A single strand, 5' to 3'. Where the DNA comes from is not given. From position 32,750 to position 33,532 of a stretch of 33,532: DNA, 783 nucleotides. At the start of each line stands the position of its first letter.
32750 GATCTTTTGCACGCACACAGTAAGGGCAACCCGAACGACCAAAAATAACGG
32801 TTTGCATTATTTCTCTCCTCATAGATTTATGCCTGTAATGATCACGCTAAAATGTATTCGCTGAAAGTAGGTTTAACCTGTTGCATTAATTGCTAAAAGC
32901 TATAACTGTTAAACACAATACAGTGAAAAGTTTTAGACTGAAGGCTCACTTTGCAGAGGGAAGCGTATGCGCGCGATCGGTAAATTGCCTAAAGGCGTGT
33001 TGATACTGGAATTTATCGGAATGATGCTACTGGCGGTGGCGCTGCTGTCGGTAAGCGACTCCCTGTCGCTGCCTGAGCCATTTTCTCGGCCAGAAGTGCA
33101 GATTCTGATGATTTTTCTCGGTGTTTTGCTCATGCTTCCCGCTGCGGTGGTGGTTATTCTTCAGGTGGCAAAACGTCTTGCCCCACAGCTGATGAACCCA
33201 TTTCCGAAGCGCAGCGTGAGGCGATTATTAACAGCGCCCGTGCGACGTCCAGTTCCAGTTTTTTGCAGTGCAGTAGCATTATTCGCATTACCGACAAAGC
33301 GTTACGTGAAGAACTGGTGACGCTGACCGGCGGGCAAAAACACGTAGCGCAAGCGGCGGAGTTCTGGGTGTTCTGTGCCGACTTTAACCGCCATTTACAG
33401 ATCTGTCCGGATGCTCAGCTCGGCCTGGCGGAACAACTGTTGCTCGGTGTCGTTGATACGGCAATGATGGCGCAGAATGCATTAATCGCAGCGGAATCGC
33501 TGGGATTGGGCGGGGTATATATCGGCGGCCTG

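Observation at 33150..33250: Deletion at a GATGAAC microhomology fuses ybjC to nfsA and removes the nfsA start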

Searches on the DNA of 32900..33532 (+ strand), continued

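Call 44: search_dna_similar(query=L003:1700-3300:+, collection=ecoli_genomes, mode=near, max_rows=25)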
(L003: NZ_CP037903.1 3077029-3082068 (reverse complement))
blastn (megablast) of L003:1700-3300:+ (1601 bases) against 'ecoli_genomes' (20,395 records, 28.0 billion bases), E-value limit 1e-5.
Records with a match: 5421; places in all: 5455; records where one place covers at least 80% of the query: 5383.
Genomes with a match: 5419 of 5426; with a place that covers at least 80% of the query: 5381. Places per genome that has any: lowest 1, median 1, highest 3. On chromosomes: 5448 places; on plasmids: 7.
Best place of each record, by identity: >=99% 1726; 95-99% 3695.
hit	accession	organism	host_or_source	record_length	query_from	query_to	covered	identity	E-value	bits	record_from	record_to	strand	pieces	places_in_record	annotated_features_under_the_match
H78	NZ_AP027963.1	Escherichia coli strain VE-T9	-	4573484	1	1601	100%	100.0%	0e+0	2993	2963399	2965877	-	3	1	IS1-like element IS1A family transposase | nfsA: nitroreductase NfsA (x2) | ybjC: YbjC family protein | grxA: glutaredoxin 1 | ybjM: inner membrane protein YbjM | and 1 other names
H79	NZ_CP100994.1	Escherichia coli strain ET201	Hoplobatrachus rugulosus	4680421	1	1601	100%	100.0%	0e+0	2980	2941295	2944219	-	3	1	IS30-like element IS30 family transposase | nfsA: nitroreductase NfsA | ybjC: YbjC family protein | grxA: glutaredoxin 1 | ybjM: inner membrane protein YbjM | and 1 other names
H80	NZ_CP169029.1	Escherichia coli strain UTME-7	beef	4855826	1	1601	100%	100.0%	0e+0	2976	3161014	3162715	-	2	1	nfsA: nitroreductase NfsA | ybjC: YbjC family protein | grxA: glutaredoxin 1 | ybjM: inner membrane protein YbjM | rimK: 30S ribosomal protein S6--L-glutamate ligase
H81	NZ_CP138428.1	Escherichia coli strain 6EVA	Homo sapiens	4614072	1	1601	100%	100.0%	0e+0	2976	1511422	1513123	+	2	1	nfsA: nitroreductase NfsA | ybjC: YbjC family protein | grxA: glutaredoxin 1 | ybjM: inner membrane protein YbjM | rimK: 30S ribosomal protein S6--L-glutamate ligase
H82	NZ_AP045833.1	Escherichia coli strain wlxctx60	Ursus thibetanus japonicus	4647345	1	1601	100%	100.0%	0e+0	2976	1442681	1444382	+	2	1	nfsA: nitroreductase NfsA | ybjC: YbjC family protein | grxA: glutaredoxin 1 | ybjM: inner membrane protein YbjM | rimK: 30S ribosomal protein S6--L-glutamate ligase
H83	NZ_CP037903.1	Escherichia coli strain LHM10-1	pig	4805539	1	1601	100%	100.0%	0e+0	2957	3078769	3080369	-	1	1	nfsA: nitroreductase NfsA | grxA: glutaredoxin 1 | DUF1418 family protein | ybjM: inner membrane protein YbjM | rimK: 30S ribosomal protein S6--L-glutamate ligase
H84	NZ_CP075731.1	Escherichia coli strain CP52E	Homo sapiens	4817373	1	1601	100%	100.0%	0e+0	2957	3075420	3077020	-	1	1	nfsA: nitroreductase NfsA | grxA: glutaredoxin 1 | DUF1418 family protein | ybjM: inner membrane protein YbjM | rimK: 30S ribosomal protein S6--L-glutamate ligase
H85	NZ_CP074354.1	Escherichia coli strain XJ5.2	bovine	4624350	1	1601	100%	99.9%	0e+0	2971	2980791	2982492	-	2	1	nfsA: nitroreductase NfsA | ybjC: YbjC family protein | grxA: glutaredoxin 1 | ybjM: inner membrane protein YbjM | rimK: 30S ribosomal protein S6--L-glutamate ligase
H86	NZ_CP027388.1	Escherichia coli strain 2011C-4251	Homo sapiens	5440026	1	1601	100%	99.3%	0e+0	2915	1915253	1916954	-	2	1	nfsA: nitroreductase NfsA | ybjC: YbjC family protein | grxA: glutaredoxin 1 | ybjM: inner membrane protein YbjM | rimK: 30S ribosomal protein S6--L-glutamate ligase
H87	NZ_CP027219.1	Escherichia coli strain 2015C-3163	Homo sapiens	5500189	1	1601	100%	99.3%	0e+0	2915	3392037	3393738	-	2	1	nfsA: nitroreductase NfsA | ybjC: YbjC family protein | grxA: glutaredoxin 1 | ybjM: inner membrane protein YbjM | rimK: 30S ribosomal protein S6--L-glutamate ligase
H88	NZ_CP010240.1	Escherichia coli strain C7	cow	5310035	1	1601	100%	99.3%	0e+0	2915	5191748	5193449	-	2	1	nfsA: nitroreductase NfsA | ybjC: YbjC family protein | grxA: glutaredoxin 1 | ybjM: inner membrane protein YbjM | rimK: 30S ribosomal protein S6--L-glutamate ligase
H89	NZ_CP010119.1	Escherichia coli strain C3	cow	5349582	1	1601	100%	99.3%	0e+0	2915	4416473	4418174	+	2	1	nfsA: nitroreductase NfsA | ybjC: YbjC family protein | grxA: glutaredoxin 1 | ybjM: inner membrane protein YbjM | rimK: 30S ribosomal protein S6--L-glutamate ligase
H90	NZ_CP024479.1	Escherichia coli strain 2011C-4315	Homo sapiens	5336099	1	1601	100%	99.3%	0e+0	2915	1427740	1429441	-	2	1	nfsA: nitroreductase NfsA | ybjC: YbjC family protein | grxA: glutaredoxin 1 | ybjM: inner membrane protein YbjM | rimK: 30S ribosomal protein S6--L-glutamate ligase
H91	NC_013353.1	Escherichia coli O103:H2 str. 12009 strain 12009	-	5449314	1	1601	100%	99.3%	0e+0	2915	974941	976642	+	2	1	nfsA: nitroreductase NfsA | ybjC: YbjC family protein | grxA: glutaredoxin 1 | ybjM: inner membrane protein YbjM | rimK: 30S ribosomal protein S6--L-glutamate ligase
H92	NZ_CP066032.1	Escherichia coli strain FDAARGOS_1059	missing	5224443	1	1601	100%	99.3%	0e+0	2915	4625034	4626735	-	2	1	nfsA: nitroreductase NfsA | ybjC: YbjC family protein | grxA: glutaredoxin 1 | ybjM: inner membrane protein YbjM | rimK: 30S ribosomal protein S6--L-glutamate ligase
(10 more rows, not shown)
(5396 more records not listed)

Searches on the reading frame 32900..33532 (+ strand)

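Call 54: search_solved_structures(query=L001:1839-2558:+, max_evalue=1e-30, show_alignments=0)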
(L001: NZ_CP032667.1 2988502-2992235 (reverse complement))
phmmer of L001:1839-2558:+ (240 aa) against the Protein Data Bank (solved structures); distinct sequences matched with E-value up to 1e-30: 7.
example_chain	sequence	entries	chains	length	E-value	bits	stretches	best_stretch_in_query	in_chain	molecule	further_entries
1f5v_A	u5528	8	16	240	1.3e-162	541.9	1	1-240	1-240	OXYGEN-INSENSITIVE NADPH NITROREDUCTASE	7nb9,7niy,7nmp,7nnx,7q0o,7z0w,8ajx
5uu6_A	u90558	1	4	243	1.8e-77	263.2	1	1-238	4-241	NADPH-flavin oxidoreductase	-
1bkj_A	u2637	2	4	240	1.4e-75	257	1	1-240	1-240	NADPH-FLAVIN OXIDOREDUCTASE | FLAVIN REDUCTASE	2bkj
5hdj_A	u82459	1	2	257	4.2e-63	216.2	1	2-237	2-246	NfrA1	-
3n2s_A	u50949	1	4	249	4.5e-56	193.2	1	1-237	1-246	NADPH-dependent nitro/flavin reductase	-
1zch_A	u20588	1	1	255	8.7e-43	149.7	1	3-238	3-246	Hypothetical oxidoreductase ycnD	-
5hei_A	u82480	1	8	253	1.7e-42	148.8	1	3-237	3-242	NfrA2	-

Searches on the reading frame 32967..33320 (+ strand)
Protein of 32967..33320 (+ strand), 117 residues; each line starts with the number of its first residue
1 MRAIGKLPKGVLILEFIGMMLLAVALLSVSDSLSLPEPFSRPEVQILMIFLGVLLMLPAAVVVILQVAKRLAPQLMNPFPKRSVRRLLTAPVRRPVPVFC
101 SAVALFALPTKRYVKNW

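Call 22: find_encoding_contigs(protein=window:32967-33320:+, flank=3000, max_places=10)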
Protein window:32967-33320:+ (117 aa): 24 contigs read that carry it; 8 places shown.
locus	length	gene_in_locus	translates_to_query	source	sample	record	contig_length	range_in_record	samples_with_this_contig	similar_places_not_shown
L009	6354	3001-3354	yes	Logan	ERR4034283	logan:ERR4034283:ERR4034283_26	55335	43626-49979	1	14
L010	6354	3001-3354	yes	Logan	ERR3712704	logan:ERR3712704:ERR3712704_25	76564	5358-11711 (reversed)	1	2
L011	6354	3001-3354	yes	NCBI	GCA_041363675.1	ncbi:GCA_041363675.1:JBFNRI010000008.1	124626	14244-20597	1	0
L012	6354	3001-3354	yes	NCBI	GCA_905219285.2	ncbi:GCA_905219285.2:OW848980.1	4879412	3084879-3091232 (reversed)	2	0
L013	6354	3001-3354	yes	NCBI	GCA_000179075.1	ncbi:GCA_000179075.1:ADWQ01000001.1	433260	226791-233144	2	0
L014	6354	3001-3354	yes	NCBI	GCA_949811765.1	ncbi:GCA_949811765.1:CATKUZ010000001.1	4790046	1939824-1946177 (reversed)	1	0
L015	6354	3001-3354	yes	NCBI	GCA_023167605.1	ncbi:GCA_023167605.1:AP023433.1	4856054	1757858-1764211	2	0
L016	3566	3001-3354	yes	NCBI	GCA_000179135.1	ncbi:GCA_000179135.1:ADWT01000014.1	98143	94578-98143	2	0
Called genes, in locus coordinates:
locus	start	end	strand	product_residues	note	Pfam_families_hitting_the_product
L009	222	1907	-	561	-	PF06826:Asp-Al_Ex, PF02080:TrkA_C, PF06826:Asp-Al_Ex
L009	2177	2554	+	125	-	PF11045:YbjM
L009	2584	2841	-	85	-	PF00462:Glutaredoxin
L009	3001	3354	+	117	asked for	PF07214:DUF1418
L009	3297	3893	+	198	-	PF00881:Nitroreductase, PF28600:Nitroreductase_C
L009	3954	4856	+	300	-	PF18030:Rimk_N, PF14397:ATPgrasp_ST (faint), PF02655:ATP-grasp_3, PF02955:GSH-S_ATP, PF08443:RimK, PF07478:Dala_Dala_lig_C (weak)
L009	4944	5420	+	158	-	PF10722:YbjN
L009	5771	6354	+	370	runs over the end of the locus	PF01547:SBP_bac_1, PF13416:SBP_bac_8, PF13531:SBP_bac_11 (weak), PF13343:SBP_bac_6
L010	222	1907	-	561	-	PF06826:Asp-Al_Ex, PF02080:TrkA_C, PF06826:Asp-Al_Ex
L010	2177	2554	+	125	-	PF11045:YbjM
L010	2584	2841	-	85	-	PF00462:Glutaredoxin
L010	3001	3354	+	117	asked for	PF07214:DUF1418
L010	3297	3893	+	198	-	PF00881:Nitroreductase, PF28600:Nitroreductase_C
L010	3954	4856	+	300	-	PF18030:Rimk_N, PF14397:ATPgrasp_ST (faint), PF02655:ATP-grasp_3, PF02955:GSH-S_ATP, PF08443:RimK, PF07478:Dala_Dala_lig_C (weak)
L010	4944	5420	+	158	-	PF10722:YbjN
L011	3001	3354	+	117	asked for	PF07214:DUF1418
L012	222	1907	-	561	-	PF06826:Asp-Al_Ex, PF02080:TrkA_C, PF06826:Asp-Al_Ex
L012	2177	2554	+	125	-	PF11045:YbjM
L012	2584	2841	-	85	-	PF00462:Glutaredoxin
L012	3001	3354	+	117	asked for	PF07214:DUF1418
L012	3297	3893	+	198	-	PF00881:Nitroreductase, PF28600:Nitroreductase_C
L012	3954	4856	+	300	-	PF18030:Rimk_N, PF14397:ATPgrasp_ST (faint), PF02655:ATP-grasp_3, PF02955:GSH-S_ATP, PF08443:RimK, PF07478:Dala_Dala_lig_C (weak)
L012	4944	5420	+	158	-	PF10722:YbjN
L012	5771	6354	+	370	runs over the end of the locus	PF01547:SBP_bac_1, PF13416:SBP_bac_8, PF13531:SBP_bac_11 (weak), PF13343:SBP_bac_6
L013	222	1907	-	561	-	PF06826:Asp-Al_Ex, PF02080:TrkA_C, PF06826:Asp-Al_Ex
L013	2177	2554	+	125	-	PF11045:YbjM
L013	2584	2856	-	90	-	PF00462:Glutaredoxin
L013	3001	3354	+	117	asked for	PF07214:DUF1418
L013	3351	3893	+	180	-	PF00881:Nitroreductase, PF28600:Nitroreductase_C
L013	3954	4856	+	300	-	PF18030:Rimk_N, PF14397:ATPgrasp_ST (faint), PF02655:ATP-grasp_3, PF02955:GSH-S_ATP, PF08443:RimK, PF07478:Dala_Dala_lig_C (weak)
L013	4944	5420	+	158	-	PF10722:YbjN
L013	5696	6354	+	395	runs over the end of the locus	PF01547:SBP_bac_1, PF13416:SBP_bac_8, PF13531:SBP_bac_11 (weak), PF13343:SBP_bac_6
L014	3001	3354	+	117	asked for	PF07214:DUF1418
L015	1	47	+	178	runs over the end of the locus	PF00440:TetR_N, PF13977:TetR_C_6 (faint), PF17940:TetR_C_31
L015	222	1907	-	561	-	PF06826:Asp-Al_Ex, PF02080:TrkA_C, PF06826:Asp-Al_Ex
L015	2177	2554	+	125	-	PF11045:YbjM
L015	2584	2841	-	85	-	PF00462:Glutaredoxin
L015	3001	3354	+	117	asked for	PF07214:DUF1418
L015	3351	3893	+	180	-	PF00881:Nitroreductase, PF28600:Nitroreductase_C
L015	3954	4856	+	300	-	PF18030:Rimk_N, PF14397:ATPgrasp_ST (faint), PF02655:ATP-grasp_3, PF02955:GSH-S_ATP, PF08443:RimK, PF07478:Dala_Dala_lig_C (weak)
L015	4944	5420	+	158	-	PF10722:YbjN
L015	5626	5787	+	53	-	-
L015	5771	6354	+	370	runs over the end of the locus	PF01547:SBP_bac_1, PF13416:SBP_bac_8, PF13531:SBP_bac_11 (weak), PF13343:SBP_bac_6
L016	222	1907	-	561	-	PF06826:Asp-Al_Ex, PF02080:TrkA_C, PF06826:Asp-Al_Ex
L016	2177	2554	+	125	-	PF11045:YbjM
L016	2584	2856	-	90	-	PF00462:Glutaredoxin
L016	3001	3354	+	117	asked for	PF07214:DUF1418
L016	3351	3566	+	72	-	?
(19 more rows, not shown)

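Call 51: search_protein_families(library=pfam, proteins=[window:32967-33320:+], max_evalue=0.001)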
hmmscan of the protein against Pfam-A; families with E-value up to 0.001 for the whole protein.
window:32967-33320:+ (117 aa): 1 family
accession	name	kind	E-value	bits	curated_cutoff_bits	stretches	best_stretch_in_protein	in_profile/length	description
PF07214.17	DUF1418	-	8.7e-36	122.1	22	1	1-86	1-86/94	Protein of unknown function (DUF1418)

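Call 61: list_cluster_members(proteins=[window:32967-33317:+])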
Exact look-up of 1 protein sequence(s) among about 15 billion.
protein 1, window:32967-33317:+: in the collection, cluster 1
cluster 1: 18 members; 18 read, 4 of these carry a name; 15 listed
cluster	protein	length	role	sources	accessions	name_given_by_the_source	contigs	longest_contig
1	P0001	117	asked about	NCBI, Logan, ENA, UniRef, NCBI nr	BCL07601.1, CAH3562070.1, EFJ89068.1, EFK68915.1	hypothetical protein HMPREF9347_02252 [Escherichia coli MS 124-1] | Inner membrane protein n=4 Tax=Enterobacteriaceae TaxID=543 RepID=A0AAN3SHE0_ECOLX | hypothetical protein HMPREF9536_00558 [Escherichia coli MS 84-1]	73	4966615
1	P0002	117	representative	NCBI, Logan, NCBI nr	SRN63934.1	putative inner membrane protein [Shigella flexneri]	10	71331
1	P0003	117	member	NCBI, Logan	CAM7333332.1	Inner membrane protein [Escherichia coli]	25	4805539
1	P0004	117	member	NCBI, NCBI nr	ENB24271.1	hypothetical protein ECBCE011MS01_0892 [Escherichia coli BCE011_MS-01]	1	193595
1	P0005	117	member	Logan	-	-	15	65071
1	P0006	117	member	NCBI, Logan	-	-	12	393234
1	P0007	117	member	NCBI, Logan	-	-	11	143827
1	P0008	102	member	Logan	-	-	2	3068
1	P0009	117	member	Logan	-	-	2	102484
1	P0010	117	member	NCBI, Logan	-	-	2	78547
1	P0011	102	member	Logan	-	-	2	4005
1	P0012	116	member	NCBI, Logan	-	-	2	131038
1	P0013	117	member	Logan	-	-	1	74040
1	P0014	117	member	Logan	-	-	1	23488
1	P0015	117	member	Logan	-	-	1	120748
